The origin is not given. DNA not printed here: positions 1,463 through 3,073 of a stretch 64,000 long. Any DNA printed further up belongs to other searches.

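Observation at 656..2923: Cytoplasmic astacin metalloprotease with C-terminal DTRKE repeats, operonic with an MdnC-type graspetide ATP-grasp and no separate precursor gene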

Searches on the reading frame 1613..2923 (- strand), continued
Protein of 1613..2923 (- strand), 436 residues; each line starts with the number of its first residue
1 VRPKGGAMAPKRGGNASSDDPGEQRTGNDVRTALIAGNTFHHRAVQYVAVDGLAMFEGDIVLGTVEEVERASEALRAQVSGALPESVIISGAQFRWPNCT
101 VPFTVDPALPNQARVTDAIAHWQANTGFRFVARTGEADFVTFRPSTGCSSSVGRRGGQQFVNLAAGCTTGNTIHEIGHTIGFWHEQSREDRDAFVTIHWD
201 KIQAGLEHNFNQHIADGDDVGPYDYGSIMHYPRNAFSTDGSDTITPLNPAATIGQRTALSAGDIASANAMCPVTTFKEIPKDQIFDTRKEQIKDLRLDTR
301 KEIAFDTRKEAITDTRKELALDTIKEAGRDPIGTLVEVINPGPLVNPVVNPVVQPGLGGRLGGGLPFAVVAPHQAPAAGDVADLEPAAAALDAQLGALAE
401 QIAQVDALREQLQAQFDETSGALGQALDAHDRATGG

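Call 40: search_protein_families(library=pfam, proteins=[L001:10271-10597:-], max_evalue=0.01)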
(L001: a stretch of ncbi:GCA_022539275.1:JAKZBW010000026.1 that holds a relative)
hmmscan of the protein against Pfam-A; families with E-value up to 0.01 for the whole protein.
L001:10271-10597:- (108 aa): 1 family
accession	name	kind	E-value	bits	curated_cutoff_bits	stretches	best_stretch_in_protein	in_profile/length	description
PF09619.16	YscW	-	1.2e-06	29.3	22.6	1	9-60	12-63/107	Type III secretion system lipoprotein chaperone (YscW)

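Call 51: search_protein_families(library=pfam, proteins=[L067:2575-3885:+, L060:7657-8997:+, L067:3907-4248:+, L079:5592-5951:+, L078:5577-5936:-], max_evalue=0.01)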
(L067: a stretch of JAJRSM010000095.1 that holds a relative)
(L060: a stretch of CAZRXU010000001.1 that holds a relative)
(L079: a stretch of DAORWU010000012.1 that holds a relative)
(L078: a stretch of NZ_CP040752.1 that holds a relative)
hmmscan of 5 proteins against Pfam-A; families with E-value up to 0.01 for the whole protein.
L067:2575-3885:+ (436 aa): 4 families
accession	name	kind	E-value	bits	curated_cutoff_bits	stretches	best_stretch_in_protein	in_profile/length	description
PF04055.27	Radical_SAM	-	3.4e-23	83.1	29.5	1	104-259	2-166/166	Radical SAM superfamily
PF05402.18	PqqD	-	1.4e-09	38.6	23.4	1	21-83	4-67/67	Coenzyme PQQ synthesis protein D (PqqD)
PF13186.11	SPASM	-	3.6e-09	37.2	21.5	1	334-396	1-66/67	Iron-sulfur cluster-binding domain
PF13353.11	Fer4_12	-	1.1e-05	26.2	22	1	106-206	12-116/137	4Fe-4S single cluster domain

L060:7657-8997:+ (446 aa): 4 families
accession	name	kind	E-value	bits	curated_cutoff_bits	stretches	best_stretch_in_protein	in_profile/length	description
PF04055.27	Radical_SAM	-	3.9e-23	82.9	29.5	1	111-265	2-165/166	Radical SAM superfamily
PF13353.11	Fer4_12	-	1.2e-07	32.5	22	1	114-216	13-119/137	4Fe-4S single cluster domain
PF13186.11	SPASM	-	2.7e-07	31.2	21.5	1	341-404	1-67/67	Iron-sulfur cluster-binding domain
PF05402.18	PqqD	-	1.9e-06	28.5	23.4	1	34-90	11-67/67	Coenzyme PQQ synthesis protein D (PqqD)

L067:3907-4248:+ (113 aa): 1 family
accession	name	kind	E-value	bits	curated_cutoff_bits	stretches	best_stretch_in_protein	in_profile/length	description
PF09619.16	YscW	-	0.00061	20.5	22.6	1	2-40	5-43/107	Type III secretion system lipoprotein chaperone (YscW)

L079:5592-5951:+ (119 aa): 1 family
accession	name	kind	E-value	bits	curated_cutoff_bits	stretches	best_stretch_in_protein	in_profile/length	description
PF09619.16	YscW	-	3.6e-06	27.7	22.6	1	3-112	2-104/107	Type III secretion system lipoprotein chaperone (YscW)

L078:5577-5936:- (119 aa): 1 family
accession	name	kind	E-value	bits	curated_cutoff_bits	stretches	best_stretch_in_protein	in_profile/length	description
PF09619.16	YscW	-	0.00011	23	22.6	1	10-90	4-83/107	Type III secretion system lipoprotein chaperone (YscW)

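Call 52: search_protein_families(library=ncbifam, proteins=[L067:2575-3885:+, L060:7657-8997:+, L001:10271-10597:-], max_evalue=0.001)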
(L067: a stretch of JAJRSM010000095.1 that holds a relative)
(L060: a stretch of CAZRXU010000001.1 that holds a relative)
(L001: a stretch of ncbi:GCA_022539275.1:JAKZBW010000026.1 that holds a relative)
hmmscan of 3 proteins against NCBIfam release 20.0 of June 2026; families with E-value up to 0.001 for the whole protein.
L067:2575-3885:+ (436 aa): 84 families (the best 25 are shown)
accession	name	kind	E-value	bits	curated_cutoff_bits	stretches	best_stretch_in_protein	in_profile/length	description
TIGR04545.1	rSAM_ahbD_hemeb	equivalog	7.8e-59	199.8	500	1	101-411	2-322/339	heme b synthase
TIGR04055.1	rSAM_NirJ2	equivalog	1.1e-53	182.8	500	1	101-419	2-318/326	putative heme d1 biosynthesis radical SAM protein NirJ2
TIGR03962.1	mycofact_rSAM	equivalog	8.8e-49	166.5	265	1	97-415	10-322/339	mycofactocin radical SAM maturase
TIGR04051.1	rSAM_NirJ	equivalog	1.2e-46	159.3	515.45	2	101-309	4-213/354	heme d1 biosynthesis radical SAM protein NirJ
TIGR04053.2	TIGR04053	equivalog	6e-44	150.8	395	2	97-310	6-222/366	TIGR04053 family radical SAM/SPASM domain-containing protein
TIGR04054.1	rSAM_NirJ1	equivalog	6.6e-44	150.1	650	2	100-300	37-238/387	putative heme d1 biosynthesis radical SAM protein NirJ1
TIGR04546.1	rSAM_ahbC_deAc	equivalog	4.1e-43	147.6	650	2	100-302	40-243/390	12,18-didecarboxysiroheme deacetylase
TIGR04347.1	pseudo_SAM_Halo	equivalog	7.2e-43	147.3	525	2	100-295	39-235/390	TIGR04347 family pseudo-SAM/SPASM protein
NF045574.1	sacti_mat_StsB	exception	7.6e-41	140.4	625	1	71-415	67-404/466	StsB family radical SAM/SPASM domain sactipeptide maturase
TIGR03913.1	rad_SAM_trio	equivalog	3.7e-39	134.4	591.75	2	97-300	17-220/477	GDL motif peptide-associated radical SAM/SPASM maturase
NF050035.1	rSAM_WgK_link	exception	6.2e-39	134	650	2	97-284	7-196/367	radical SAM/SPASM peptide maturase WgkB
TIGR04303.1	GeoRSP_rSAM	equivalog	7.5e-38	130.9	400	1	97-424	3-325/325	GeoRSP system radical SAM/SPASM protein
TIGR04251.1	SCM_rSAM_ScmF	equivalog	8.4e-37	127.4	400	1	100-424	5-340/353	SynChlorMet cassette radical SAM/SPASM protein ScmF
TIGR02109.1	PQQ_syn_pqqE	equivalog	5.5e-36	124.2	381.35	1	97-409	5-315/358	pyrroloquinoline quinone biosynthesis protein PqqE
TIGR04133.1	rSAM_w_lipo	hypoth_equivalog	2.7e-32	112.1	425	1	99-405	24-330/350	TIGR04133 family radical SAM/SPASM protein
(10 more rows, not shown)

L060:7657-8997:+ (446 aa): 85 families (the best 25 are shown)
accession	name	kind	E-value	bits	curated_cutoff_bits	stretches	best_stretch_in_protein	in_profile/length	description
TIGR04545.1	rSAM_ahbD_hemeb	equivalog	1.2e-57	195.9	500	1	108-420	2-324/339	heme b synthase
TIGR03962.1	mycofact_rSAM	equivalog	6.9e-52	176.7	265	1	105-420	11-320/339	mycofactocin radical SAM maturase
TIGR04055.1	rSAM_NirJ2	equivalog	7.8e-52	176.8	500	1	108-430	2-322/326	putative heme d1 biosynthesis radical SAM protein NirJ2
TIGR04053.2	TIGR04053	equivalog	1.6e-44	152.7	395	1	105-321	7-226/366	TIGR04053 family radical SAM/SPASM domain-containing protein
TIGR04054.1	rSAM_NirJ1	equivalog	6.4e-44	150.1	650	2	108-299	38-230/387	putative heme d1 biosynthesis radical SAM protein NirJ1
NF045574.1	sacti_mat_StsB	exception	2.4e-43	148.7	625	1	99-427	89-409/466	StsB family radical SAM/SPASM domain sactipeptide maturase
TIGR04051.1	rSAM_NirJ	equivalog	2.4e-43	148.5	515.45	2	108-308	4-205/354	heme d1 biosynthesis radical SAM protein NirJ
NF050035.1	rSAM_WgK_link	exception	1.9e-42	145.6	650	2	110-291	13-196/367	radical SAM/SPASM peptide maturase WgkB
TIGR04347.1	pseudo_SAM_Halo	equivalog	1e-40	140.2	525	2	108-301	40-234/390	TIGR04347 family pseudo-SAM/SPASM protein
TIGR04546.1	rSAM_ahbC_deAc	equivalog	2e-39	135.5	650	1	108-291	41-225/390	12,18-didecarboxysiroheme deacetylase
TIGR02109.1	PQQ_syn_pqqE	equivalog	1.7e-38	132.5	381.35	1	104-418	5-317/358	pyrroloquinoline quinone biosynthesis protein PqqE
TIGR04250.1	SCM_rSAM_ScmE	equivalog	4.6e-38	131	400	2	105-266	2-165/358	SynChlorMet cassette radical SAM/SPASM protein ScmE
TIGR03913.1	rad_SAM_trio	equivalog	1.5e-36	125.8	591.75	2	105-305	18-218/477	GDL motif peptide-associated radical SAM/SPASM maturase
TIGR04251.1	SCM_rSAM_ScmF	equivalog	1.2e-32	113.7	400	1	106-430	4-339/353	SynChlorMet cassette radical SAM/SPASM protein ScmF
TIGR04303.1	GeoRSP_rSAM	equivalog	1.5e-30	106.9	400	1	105-431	4-325/325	GeoRSP system radical SAM/SPASM protein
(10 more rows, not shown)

L001:10271-10597:- (108 aa): 0 families

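Call 57: predict_structure(alignment_id=A3)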
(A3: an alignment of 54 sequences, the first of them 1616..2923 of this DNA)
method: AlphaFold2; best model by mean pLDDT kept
length: 436 residues; sequences in the alignment: 54
mean_pLDDT: 68.4   pTM: 0.50
mean pLDDT of the five models: 68.4, 67.7, 66.7, 65.0, 64.1
residues with pLDDT >= 90: 78; 70-90: 155; 50-70: 83; < 50: 120
segments of 3 or more residues with pLDDT < 50: 4-7, 12-14, 16-27, 38-40, 214-224, 303-330, 332-342, 344-378
pLDDT, mean of each block of 10 residues (from residue 1): 45 45 53 70 79 74 87 79 50 77 96 96 95 93 88 74 91 89 68 86 83 48 55 89 89 76 81 67 54 54 48 46 39 37 38 38 37 40 58 71 79 84 86 77
secondary structure, 60 per line:
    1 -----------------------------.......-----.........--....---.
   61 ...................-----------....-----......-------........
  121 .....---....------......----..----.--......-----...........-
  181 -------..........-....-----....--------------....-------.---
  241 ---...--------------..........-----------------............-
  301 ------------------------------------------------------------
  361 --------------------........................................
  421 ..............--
elements in order: E30-36 E42-50 E53-56 E60-64 H65-79 H91-94 E100-105 H113-125 E129-132 E139-144 E158-163 H169-179 H188-194 E195-197 H208-211 H226-229 E244-246 H261-270 H288-299 H381-434

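Call 64: search_protein_families(library=padloc, proteins=[window:1616-2923:-, L001:10271-10597:-], max_evalue=0.001)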
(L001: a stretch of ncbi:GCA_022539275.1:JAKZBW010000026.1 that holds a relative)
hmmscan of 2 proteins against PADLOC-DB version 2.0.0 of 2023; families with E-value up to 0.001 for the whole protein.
window:1616-2923:- (436 aa): 0 families

L001:10271-10597:- (108 aa): 0 families

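Call 77: search_solved_structures(query=A4, max_evalue=10, show_alignments=1)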
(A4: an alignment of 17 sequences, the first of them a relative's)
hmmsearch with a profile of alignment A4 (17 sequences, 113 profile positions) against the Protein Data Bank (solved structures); distinct sequences matched with E-value up to 10: 18.
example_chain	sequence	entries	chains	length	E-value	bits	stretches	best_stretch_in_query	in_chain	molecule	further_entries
5wec_A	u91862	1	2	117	7.9e-11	45.2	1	2-102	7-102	Lipoprotein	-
8cxj_D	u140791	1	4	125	0.29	14.4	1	7-64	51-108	Surface protein R28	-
2lv6_A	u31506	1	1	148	0.34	14.2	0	71-105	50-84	Calmodulin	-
1ooj_A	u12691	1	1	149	0.34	14.2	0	71-105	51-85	Calmodulin CMD-1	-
1mxe_A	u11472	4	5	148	0.34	14.2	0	71-105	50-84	Calmodulin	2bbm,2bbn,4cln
2bkh_B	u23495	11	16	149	0.35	14.2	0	71-105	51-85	CALMODULIN | AT15141p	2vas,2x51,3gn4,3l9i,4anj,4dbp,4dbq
8zlw_N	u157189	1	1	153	0.38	14.1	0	72-105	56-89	Calmodulin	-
1ahr_A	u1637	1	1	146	0.53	13.6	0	76-93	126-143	CALMODULIN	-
2obh_A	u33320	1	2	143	0.55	13.5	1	70-105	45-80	Centrin-2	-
2vb6_B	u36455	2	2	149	0.65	13.3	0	71-105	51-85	CALMODULIN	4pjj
2be4_A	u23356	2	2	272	0.69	13.2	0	50-84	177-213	hypothetical protein LOC449832 | Protein Zgc:100843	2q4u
2k0j_A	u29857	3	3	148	0.72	13.2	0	71-105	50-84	calmodulin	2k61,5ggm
6u3d_A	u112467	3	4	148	0.73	13.1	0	53-105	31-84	Calmodulin-1 | Calmodulin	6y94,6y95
28js_K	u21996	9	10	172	0.74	13.1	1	71-105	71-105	Centrin-2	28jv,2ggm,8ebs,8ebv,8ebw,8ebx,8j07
6xy3_AAA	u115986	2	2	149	0.75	13.1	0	53-105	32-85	Calmodulin-1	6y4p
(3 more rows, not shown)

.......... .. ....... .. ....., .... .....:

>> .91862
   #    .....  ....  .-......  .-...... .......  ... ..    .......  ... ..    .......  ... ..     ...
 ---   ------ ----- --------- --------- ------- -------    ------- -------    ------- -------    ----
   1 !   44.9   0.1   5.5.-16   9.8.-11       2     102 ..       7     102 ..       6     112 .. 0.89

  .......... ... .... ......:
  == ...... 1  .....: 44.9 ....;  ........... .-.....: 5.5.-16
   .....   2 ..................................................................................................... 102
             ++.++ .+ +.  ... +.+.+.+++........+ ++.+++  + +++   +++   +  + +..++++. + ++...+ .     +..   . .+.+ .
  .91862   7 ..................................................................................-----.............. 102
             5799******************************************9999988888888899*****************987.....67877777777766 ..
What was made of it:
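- It is a folded domain with a solved homologue (5wec, E 8e-11) and passes Pfam YscW in orthologues (calls 40, 51, 77).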
